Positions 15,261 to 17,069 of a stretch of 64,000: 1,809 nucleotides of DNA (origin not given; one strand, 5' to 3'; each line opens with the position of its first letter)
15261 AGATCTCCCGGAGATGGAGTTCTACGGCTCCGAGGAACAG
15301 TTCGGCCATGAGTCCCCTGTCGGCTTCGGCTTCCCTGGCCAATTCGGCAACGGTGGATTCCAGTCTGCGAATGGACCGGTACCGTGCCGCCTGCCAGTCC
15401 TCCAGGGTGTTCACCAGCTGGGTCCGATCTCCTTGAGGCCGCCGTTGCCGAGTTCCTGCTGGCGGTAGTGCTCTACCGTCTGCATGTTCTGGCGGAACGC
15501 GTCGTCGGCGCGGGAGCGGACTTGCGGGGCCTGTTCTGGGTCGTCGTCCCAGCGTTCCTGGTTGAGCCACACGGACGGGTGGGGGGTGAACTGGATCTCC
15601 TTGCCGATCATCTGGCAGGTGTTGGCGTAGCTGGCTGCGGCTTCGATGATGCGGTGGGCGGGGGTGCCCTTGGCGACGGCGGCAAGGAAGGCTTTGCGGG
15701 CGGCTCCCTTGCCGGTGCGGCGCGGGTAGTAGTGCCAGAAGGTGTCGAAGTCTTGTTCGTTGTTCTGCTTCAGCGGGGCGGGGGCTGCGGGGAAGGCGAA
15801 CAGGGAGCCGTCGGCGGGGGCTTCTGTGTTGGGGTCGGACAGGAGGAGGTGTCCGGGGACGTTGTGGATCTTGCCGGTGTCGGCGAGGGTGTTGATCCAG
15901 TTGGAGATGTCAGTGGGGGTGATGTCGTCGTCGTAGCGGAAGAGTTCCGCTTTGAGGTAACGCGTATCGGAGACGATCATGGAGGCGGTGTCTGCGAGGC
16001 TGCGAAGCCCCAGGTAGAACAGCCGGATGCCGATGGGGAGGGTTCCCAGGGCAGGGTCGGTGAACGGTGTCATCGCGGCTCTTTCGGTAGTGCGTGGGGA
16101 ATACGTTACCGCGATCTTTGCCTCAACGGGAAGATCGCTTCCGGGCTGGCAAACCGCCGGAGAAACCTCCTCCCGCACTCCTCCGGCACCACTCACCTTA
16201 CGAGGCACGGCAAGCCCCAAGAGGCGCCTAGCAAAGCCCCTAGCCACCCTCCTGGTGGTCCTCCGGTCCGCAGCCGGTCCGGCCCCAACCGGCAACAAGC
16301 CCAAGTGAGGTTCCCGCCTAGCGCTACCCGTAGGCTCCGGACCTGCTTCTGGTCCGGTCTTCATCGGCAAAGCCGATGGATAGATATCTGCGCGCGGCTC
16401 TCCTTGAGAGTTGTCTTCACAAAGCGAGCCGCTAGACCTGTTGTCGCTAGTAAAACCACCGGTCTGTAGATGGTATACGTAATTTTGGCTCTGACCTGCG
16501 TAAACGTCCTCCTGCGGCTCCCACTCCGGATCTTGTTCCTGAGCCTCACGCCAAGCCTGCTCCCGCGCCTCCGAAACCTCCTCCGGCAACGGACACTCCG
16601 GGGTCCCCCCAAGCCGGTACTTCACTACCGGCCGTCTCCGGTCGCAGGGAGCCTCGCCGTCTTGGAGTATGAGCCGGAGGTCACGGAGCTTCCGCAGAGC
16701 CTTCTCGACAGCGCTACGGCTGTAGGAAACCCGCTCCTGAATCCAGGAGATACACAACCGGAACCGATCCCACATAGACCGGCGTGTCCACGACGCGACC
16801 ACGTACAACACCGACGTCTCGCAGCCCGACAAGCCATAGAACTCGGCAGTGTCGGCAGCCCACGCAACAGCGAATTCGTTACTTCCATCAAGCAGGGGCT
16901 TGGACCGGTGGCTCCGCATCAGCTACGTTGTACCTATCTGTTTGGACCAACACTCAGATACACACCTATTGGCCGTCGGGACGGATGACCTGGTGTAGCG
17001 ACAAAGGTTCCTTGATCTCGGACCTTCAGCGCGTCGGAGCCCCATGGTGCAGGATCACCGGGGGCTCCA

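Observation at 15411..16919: Lambda-O-like initiator candidate with an origin-like segment embedded in its own coding sequence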

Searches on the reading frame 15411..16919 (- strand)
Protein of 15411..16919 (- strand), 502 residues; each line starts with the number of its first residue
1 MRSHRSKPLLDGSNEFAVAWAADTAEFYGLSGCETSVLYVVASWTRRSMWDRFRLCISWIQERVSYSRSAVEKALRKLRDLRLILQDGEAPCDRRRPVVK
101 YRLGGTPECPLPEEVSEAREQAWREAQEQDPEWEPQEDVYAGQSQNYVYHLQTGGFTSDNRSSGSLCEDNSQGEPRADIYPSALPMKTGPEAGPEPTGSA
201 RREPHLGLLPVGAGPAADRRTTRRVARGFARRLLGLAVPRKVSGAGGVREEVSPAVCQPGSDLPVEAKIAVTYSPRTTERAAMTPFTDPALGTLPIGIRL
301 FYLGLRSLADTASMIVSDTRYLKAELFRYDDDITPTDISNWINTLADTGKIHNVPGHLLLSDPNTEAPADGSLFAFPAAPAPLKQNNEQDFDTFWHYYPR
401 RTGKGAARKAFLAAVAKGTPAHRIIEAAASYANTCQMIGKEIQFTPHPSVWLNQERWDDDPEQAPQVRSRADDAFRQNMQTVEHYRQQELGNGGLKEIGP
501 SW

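Call 6: search_protein_families(library=pfam, proteins=[window:15411-16919:-], max_evalue=0.1)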
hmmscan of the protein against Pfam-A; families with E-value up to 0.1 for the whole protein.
window:15411-16919:- (502 aa): 0 families

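Call 7: search_protein_families(library=phrogs, proteins=[window:15411-16919:-], max_evalue=0.01)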
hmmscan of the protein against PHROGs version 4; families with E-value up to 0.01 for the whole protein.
window:15411-16919:- (502 aa): 10 families
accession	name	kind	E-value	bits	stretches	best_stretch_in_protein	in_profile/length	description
phrog_270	-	DNA, RNA and nucleotide metabolism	1.9e-24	87.8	1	384-474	172-263/383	replication initiation protein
phrog_9474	-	DNA, RNA and nucleotide metabolism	3.1e-17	64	1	384-481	172-271/288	replication initiation protein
phrog_9327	-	DNA, RNA and nucleotide metabolism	1.5e-16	61.8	1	377-470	160-251/276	primosomal protein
phrog_16304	-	unknown function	5.2e-13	50.5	1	383-466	139-230/244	-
phrog_10293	-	unknown function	1.5e-12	48.6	1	380-460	6-84/185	-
phrog_16167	-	DNA, RNA and nucleotide metabolism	5.8e-07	30.5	0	291-351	17-73/315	replication initiation protein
phrog_2149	-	DNA, RNA and nucleotide metabolism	1e-05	26.5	1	293-351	18-80/289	replication initiation protein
phrog_26426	-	DNA, RNA and nucleotide metabolism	1.2e-05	25.9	1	384-482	139-245/272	replication protein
phrog_5718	-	DNA, RNA and nucleotide metabolism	0.00053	20.1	1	287-351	13-77/394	HNH endonuclease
phrog_1408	-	DNA, RNA and nucleotide metabolism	0.00084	19.9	1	289-352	15-79/302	replication initiation protein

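Call 8: search_dna_similar(query=window:15411-16919:-, collection=phages, mode=protein, max_rows=30, max_evalue=0.001)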
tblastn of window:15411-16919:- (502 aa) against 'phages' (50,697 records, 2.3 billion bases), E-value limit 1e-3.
Records with a match: 28; places in all: 28; records where one place covers at least 80% of the query: 0.
Best place of each record, by identity: <60% 28.
By first word of the organism name: Arthrobacter 15; Gordonia 4; Rhizobium 2; Azospirillum 2; Faecalibacterium 2; Pontimonas 1; Brevibacterium 1; Pseudomonas 1.
By host as written in the record: Arthrobacter globiformis B-2979 8; Gordonia terrae 3612 4; Arthrobacter sp. ATCC 21022 4; Azospirillum brasilense Cd 2; Arthrobacter sp. 2; Faecalibacterium prausnitzii 2; Pontimonas salivibrio CL-TW6 1; Rhizobium etli N6212 1; and 4 more.
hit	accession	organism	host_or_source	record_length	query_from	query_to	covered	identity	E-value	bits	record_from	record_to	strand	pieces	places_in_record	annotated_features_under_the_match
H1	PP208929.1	Gordonia phage CheeseTouch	Gordonia terrae 3612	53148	305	466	26%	37.6%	6e-6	75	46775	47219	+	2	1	95: RepA-like replication initiator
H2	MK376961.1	Gordonia phage Asapag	Gordonia terrae 3612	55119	305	466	26%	37.6%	1e-5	74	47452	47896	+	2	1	83: hypothetical protein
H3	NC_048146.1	Gordonia phage Asapag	Gordonia terrae 3612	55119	305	466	26%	37.6%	1e-5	74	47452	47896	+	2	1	83: replication initiation protein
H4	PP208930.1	Gordonia phage Birdsong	Gordonia terrae 3612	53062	305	466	26%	37.6%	1e-5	74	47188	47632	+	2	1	82: RepA-like replication initiator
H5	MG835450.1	Pontimonas phage phiPsal1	Pontimonas salivibrio CL-TW6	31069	388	502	23%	38.1%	8e-6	55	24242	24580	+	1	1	RepO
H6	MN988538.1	Rhizobium phage RHph_Y25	Rhizobium etli N6212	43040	386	491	21%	40.7%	1e-4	51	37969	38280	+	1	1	hypothetical protein | putative DNA methyltransferase protein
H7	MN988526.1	Rhizobium phage RHph_N3_2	Rhizobium phaseoli N3_2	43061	386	491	21%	38.9%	3e-4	50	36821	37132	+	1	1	hypothetical protein | putative DNA methyltransferase protein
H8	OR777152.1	Arthrobacter phage Cupello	Arthrobacter sp. B10-11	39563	390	490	20%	39.4%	6e-6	55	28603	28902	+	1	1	replication initiation protein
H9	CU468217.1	Azospirillum phage Cd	Azospirillum brasilense Cd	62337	391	498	22%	34.5%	3e-4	49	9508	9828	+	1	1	15: Protein of unknown function | 16: hypothetical protein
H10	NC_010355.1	Azospirillum phage Cd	Azospirillum brasilense Cd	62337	391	498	22%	34.5%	3e-4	49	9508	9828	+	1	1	15: primosomal protein | 16: hypothetical protein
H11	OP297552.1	Arthrobacter phage Renna12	Arthrobacter globiformis B-2979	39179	390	490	20%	35.9%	3e-4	50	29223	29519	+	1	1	45: helix-turn-helix DNA binding domain protein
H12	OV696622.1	Brevibacterium phage Rousseau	French washed-rind cheese surface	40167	383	462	16%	43.8%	2e-8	63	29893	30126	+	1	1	Replication initiation protein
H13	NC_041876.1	Arthrobacter phage Galaxy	Arthrobacter sp. ATCC 21022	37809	387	465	16%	43.2%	2e-4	50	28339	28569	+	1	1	42: replication initiation protein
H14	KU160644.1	Arthrobacter phage Galaxy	Arthrobacter sp. ATCC 21022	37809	387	465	16%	43.2%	2e-4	50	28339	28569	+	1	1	42: helix-turn-helix DNA binding domain protein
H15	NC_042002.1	Arthrobacter phage Abidatro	Arthrobacter sp. ATCC 21022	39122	387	465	16%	43.2%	2e-4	50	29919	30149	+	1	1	45: replication initiation protein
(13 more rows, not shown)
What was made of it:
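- On PHROG 270/2149-type phage replication initiation protein: phrog_270 at E 1.9e-24, phrog_9474 at 3e-17, phrog_9327 at 1.5e-16 (call 7). tblastn hits annotated phage Rep genes (call 8).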

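Call 17: find_homologous_proteins(query=window:15411-16919:-, max_evalue=0.001)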
Query window:15411-16919:- (502 aa): 27 proteins with E <= 0.001 among 8000 candidates.
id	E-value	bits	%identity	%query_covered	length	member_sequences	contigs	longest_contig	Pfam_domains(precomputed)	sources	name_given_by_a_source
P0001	4.6e-216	737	69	100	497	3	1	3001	-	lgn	-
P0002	4.7e-180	618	61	98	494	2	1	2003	-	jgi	-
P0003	2.0e-150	520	54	98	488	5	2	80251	-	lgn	-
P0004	4.1e-115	404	45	97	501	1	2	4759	-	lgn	-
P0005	1.3e-111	392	47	98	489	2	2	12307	-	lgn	-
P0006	1.4e-103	365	42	95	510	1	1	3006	-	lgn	-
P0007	6.9e-96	340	57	63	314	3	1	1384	-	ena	-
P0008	3.1e-95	338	44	96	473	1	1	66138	-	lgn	-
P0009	3.0e-94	335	41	98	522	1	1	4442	-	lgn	-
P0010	9.6e-94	333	43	97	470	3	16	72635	-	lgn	-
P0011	6.0e-93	330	41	97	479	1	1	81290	-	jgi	jgi:hypothetical protein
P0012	7.3e-87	310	42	97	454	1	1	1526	-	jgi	jgi:hypothetical protein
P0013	9.2e-86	307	40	97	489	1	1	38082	-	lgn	-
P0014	2.0e-85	306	66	26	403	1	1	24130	-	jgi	jgi:hypothetical protein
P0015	8.3e-85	304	41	96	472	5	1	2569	-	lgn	-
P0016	8.9e-85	303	41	95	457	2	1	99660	-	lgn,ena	-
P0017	2.8e-84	302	42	87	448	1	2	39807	-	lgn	-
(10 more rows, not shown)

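Call 21: find_encoding_contigs(protein=P0001, flank=3000, max_places=2)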
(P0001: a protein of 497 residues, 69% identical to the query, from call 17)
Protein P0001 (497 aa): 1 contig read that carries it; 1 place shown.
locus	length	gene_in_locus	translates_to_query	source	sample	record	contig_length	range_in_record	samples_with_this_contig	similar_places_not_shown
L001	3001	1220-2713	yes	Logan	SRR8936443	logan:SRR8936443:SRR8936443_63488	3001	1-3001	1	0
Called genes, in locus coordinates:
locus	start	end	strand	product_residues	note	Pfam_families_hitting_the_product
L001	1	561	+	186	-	?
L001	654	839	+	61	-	-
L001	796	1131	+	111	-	PF08774:VRR_NUC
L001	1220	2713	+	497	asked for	-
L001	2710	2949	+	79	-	-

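Call 22: find_encoding_contigs(protein=P0003, flank=4000, max_places=2)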
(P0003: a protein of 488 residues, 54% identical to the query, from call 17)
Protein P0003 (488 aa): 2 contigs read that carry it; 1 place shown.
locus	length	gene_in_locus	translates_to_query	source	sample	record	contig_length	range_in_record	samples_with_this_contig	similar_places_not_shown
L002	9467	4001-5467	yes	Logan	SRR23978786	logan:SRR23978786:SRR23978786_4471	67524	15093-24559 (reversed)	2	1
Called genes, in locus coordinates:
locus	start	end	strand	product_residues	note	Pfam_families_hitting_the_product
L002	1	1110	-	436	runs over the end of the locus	-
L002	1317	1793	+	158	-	-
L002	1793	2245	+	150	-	-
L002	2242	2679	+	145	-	-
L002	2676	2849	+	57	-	-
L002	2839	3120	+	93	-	-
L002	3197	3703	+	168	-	PF08774:VRR_NUC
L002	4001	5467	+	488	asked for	-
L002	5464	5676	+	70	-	-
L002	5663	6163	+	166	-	-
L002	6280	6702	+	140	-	-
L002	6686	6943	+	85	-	-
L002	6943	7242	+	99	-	-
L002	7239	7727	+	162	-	-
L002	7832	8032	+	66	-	-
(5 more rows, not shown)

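Call 23: find_encoding_contigs(protein=P0002, flank=3000, max_places=2)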
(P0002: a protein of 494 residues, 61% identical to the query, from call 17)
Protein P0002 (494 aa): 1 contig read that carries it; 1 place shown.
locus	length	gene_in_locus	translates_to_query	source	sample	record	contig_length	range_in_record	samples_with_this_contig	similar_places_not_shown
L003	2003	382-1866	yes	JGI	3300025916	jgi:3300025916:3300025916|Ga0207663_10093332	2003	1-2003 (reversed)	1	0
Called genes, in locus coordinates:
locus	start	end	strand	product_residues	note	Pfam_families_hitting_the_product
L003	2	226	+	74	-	?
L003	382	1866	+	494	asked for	-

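Call 24: find_encoding_contigs(protein=P0010, flank=4000, max_places=1)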
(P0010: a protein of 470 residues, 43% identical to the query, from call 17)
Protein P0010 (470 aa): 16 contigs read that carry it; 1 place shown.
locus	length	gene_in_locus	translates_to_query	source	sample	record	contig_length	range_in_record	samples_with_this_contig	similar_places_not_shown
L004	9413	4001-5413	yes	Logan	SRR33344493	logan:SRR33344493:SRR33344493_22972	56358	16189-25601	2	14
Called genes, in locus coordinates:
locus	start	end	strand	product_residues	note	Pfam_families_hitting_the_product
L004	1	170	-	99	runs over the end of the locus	-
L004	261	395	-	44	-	-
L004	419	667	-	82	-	-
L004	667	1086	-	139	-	-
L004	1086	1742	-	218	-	-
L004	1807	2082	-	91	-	PF00216:Bac_DNA_binding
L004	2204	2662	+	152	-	-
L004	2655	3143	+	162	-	-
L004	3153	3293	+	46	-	-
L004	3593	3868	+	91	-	-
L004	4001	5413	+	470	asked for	-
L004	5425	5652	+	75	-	-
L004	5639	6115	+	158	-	-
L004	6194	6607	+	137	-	-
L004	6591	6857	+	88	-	-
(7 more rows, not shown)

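Call 25: find_encoding_contigs(protein=P0011, flank=4000, max_places=1)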
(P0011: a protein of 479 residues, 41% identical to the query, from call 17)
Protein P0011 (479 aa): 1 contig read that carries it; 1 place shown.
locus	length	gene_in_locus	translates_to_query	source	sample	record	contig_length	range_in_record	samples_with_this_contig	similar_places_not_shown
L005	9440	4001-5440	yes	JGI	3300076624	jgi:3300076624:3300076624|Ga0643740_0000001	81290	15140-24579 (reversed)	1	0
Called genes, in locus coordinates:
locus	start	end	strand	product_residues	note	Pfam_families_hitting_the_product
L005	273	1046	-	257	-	-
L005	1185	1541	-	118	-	-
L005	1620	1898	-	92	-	PF00216:Bac_DNA_binding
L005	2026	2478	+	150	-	-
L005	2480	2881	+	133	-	-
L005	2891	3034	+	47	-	-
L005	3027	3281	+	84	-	-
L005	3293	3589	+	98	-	PF08774:VRR_NUC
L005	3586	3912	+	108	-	-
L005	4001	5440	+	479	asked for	-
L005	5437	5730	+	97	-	-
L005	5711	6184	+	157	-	-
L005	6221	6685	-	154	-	-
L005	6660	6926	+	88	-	-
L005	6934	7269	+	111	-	-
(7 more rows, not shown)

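Call 26: find_encoding_contigs(protein=P0005, flank=4000, max_places=1)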
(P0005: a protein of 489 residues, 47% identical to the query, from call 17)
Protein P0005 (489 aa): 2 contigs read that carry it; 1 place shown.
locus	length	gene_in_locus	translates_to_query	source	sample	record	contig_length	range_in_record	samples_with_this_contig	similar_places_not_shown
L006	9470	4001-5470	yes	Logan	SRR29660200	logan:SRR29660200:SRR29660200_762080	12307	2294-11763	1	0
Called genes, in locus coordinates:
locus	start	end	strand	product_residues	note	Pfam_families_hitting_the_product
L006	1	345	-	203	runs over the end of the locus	PF19054:DUF5753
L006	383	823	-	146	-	-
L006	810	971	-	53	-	-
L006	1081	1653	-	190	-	-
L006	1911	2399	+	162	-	-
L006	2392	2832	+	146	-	-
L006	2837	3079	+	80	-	-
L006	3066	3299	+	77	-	-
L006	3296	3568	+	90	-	PF08774:VRR_NUC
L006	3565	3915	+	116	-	-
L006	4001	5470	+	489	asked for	-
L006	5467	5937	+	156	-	-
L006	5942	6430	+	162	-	-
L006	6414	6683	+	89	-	-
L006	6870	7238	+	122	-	-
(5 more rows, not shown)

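Call 27: find_encoding_contigs(protein=P0009, flank=4000, max_places=1)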
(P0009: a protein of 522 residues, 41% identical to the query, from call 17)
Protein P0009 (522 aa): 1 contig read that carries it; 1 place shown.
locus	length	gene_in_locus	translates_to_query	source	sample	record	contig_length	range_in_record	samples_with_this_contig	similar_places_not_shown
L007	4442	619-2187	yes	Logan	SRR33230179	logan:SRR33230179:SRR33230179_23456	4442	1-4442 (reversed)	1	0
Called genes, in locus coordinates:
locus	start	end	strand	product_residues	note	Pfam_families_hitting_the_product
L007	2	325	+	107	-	?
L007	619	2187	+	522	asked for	-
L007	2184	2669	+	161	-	-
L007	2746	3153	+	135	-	-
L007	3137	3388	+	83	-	-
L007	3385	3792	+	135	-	-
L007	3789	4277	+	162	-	-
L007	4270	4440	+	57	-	?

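Call 31: find_related_loci(query=A1, collection=genome_contigs, flank=3000)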
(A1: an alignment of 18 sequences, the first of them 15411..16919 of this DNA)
Query A1 (502 aa) in genome_contigs; peptide patterns used: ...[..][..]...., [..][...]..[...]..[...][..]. (x = any residue, [..] = any of these).
94 stretches matched a pattern; 76 encode a relative of the query (tblastn E <= 1e-3); 76 distinct loci.
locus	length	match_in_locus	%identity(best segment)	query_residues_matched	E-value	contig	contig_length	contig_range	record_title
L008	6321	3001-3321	42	388-499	2e-16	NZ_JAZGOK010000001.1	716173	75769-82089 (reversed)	Georgenia sunbinii strain MJ170 Scaffold1, whole genome shotgun sequence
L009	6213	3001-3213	51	389-462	2e-16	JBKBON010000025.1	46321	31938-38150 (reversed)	MAG: Allorhizobium sp. isolate 21I_061.bin.34 NODE_522_length_46321_cov_30.494221, whole genome shotgun sequence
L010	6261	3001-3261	46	388-475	5e-16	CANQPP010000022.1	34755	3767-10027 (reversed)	MAG: uncultured Clostridia bacterium isolate Lapin-012__bin55 genome assembly, contig: Lapin-012__NODE_1966_length_34755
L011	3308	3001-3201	49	391-460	9e-16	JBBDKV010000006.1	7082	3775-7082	MAG: Patescibacteria group bacterium isolate LejiaA_43_11 Lejia_A_14361_length_7082_cov_5, whole genome shotgun sequence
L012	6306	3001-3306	45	386-484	1e-14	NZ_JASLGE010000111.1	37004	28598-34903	MAG: Pseudomonas sp. isolate SHSU.bins.40 k141_11542377, whole genome shotgun sequence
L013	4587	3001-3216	48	386-460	1e-14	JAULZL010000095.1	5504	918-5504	MAG: Candidatus Nanopelagicales bacterium isolate P_NANO24 NODE_51493_length_5504_cov_1.532453, whole genome shotgun seq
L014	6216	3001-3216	44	389-460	2e-14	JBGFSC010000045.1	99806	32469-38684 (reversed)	MAG: Elusimicrobiota bacterium isolate BA1A30.2019.Bin.75 NODE_117_length_99806_cov_4.535045, whole genome shotgun seque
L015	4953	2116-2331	44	391-462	4e-14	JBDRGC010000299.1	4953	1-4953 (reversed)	MAG: Chloroflexota bacterium isolate MEGAHIT-group-1.410 k141_1313498, whole genome shotgun sequence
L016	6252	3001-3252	39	382-465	7e-14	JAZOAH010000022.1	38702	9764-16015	MAG: Eubacteriales bacterium isolate T1900044764_TS20190230.MAGScoT_cleanbin_000010 SGB_2389_k141_2613288, whole genome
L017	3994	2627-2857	42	384-460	7e-14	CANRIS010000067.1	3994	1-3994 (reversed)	MAG: uncultured Clostridia bacterium isolate Lapin-024__bin74 genome assembly, contig: Lapin-024__NODE_26861_length_3994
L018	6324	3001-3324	44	391-499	1e-13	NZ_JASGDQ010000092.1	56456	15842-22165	MAG: Nocardioides sp. isolate 5M014 JMF-2106-05-0005A.bin.14_91, whole genome shotgun sequence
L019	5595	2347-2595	41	378-460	2e-13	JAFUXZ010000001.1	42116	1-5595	MAG: Paludibacteraceae bacterium isolate RGIG4928 Roe_deer_Rumen-3__c3115, whole genome shotgun sequence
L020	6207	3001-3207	49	391-462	2e-13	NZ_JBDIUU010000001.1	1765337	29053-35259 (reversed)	Neorhizobium sp. IRAMC:178 Scaffold1_1, whole genome shotgun sequence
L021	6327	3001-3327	37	365-461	3e-13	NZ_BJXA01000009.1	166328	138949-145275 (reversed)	Nocardia ninae NBRC 108245 sequence009, whole genome shotgun sequence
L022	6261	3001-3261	36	377-470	4e-13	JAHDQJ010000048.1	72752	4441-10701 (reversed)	MAG: Spirochaetales bacterium isolate SM3-B16.1 k141_61102, whole genome shotgun sequence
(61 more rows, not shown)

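Call 32: find_related_loci(query=A1, collection=viral_contigs, flank=3000)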
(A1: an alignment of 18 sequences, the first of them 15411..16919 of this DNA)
Query A1 (502 aa) in viral_contigs; peptide patterns used: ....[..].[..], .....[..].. (x = any residue, [..] = any of these).
600 stretches matched a pattern (row limit reached: there are more); 516 encode a relative of the query (tblastn E <= 1e-3); the best 80 are kept; 80 distinct loci.
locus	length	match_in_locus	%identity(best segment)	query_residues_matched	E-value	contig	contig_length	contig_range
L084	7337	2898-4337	54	12-502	3e-139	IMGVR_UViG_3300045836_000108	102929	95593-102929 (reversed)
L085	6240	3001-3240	53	382-462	2e-19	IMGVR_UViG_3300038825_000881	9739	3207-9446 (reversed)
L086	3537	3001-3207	56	391-460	5e-19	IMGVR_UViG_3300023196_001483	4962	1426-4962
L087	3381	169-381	56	391-462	9e-19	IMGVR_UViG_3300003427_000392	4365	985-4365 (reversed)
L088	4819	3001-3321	40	352-466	1e-18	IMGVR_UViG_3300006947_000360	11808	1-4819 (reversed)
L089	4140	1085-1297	56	391-462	9e-19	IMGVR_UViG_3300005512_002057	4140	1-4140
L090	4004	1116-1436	40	352-466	9e-19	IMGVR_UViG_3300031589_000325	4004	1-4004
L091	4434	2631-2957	39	352-468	1e-18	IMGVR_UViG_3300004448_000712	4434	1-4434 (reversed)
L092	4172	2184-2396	56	391-462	1e-18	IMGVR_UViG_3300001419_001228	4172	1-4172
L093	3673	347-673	39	352-468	1e-18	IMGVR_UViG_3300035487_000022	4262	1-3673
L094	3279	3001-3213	56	391-462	4e-18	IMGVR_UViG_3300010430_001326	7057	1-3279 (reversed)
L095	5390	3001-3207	49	388-459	4e-18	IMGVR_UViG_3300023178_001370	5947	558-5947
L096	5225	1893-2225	41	357-474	5e-18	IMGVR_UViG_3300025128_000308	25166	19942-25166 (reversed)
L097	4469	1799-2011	53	391-462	8e-18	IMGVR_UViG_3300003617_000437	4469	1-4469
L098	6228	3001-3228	49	391-467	9e-18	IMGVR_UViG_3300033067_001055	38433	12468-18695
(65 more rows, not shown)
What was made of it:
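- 15498..15770 (-): C-terminal helical Rep domain (aa 384-474; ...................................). The domain is widespread in phages and prophages of many phyla (calls 31, 32).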

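Call 33: find_encoding_contigs(protein=P0016, flank=4000, max_places=1)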
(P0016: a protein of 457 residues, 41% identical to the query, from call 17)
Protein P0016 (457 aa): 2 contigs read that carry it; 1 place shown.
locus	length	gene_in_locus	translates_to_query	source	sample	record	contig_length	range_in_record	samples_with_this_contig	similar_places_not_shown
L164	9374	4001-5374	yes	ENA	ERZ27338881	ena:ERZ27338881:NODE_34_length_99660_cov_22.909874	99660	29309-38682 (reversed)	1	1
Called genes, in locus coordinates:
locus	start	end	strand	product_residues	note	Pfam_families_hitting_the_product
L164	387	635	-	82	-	-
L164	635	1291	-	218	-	-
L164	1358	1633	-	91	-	PF00216:Bac_DNA_binding, PF18291:HU-HIG (weak)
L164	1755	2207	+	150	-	-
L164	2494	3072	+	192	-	-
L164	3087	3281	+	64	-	-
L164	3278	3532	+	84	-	-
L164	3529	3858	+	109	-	PF08774:VRR_NUC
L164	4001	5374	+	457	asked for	-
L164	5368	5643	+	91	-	-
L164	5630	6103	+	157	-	-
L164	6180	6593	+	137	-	-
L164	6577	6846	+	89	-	-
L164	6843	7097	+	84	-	-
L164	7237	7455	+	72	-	-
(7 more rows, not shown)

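Call 34: find_encoding_contigs(protein=P0013, flank=4000, max_places=1)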
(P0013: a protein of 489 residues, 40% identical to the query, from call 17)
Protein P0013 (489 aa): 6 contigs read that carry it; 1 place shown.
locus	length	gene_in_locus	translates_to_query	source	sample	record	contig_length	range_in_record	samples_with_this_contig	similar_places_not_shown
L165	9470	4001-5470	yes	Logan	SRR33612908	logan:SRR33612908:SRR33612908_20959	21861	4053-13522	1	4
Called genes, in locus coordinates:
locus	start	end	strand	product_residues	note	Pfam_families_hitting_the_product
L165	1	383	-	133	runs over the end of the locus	-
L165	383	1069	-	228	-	-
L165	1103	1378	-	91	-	PF00216:Bac_DNA_binding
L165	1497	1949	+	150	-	-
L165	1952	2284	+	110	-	-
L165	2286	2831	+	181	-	-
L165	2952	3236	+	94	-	-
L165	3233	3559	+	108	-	PF08774:VRR_NUC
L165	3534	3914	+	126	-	PF11523:DUF3223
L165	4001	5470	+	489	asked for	-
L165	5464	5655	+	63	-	-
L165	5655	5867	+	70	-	-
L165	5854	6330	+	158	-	-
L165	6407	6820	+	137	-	-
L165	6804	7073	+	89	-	-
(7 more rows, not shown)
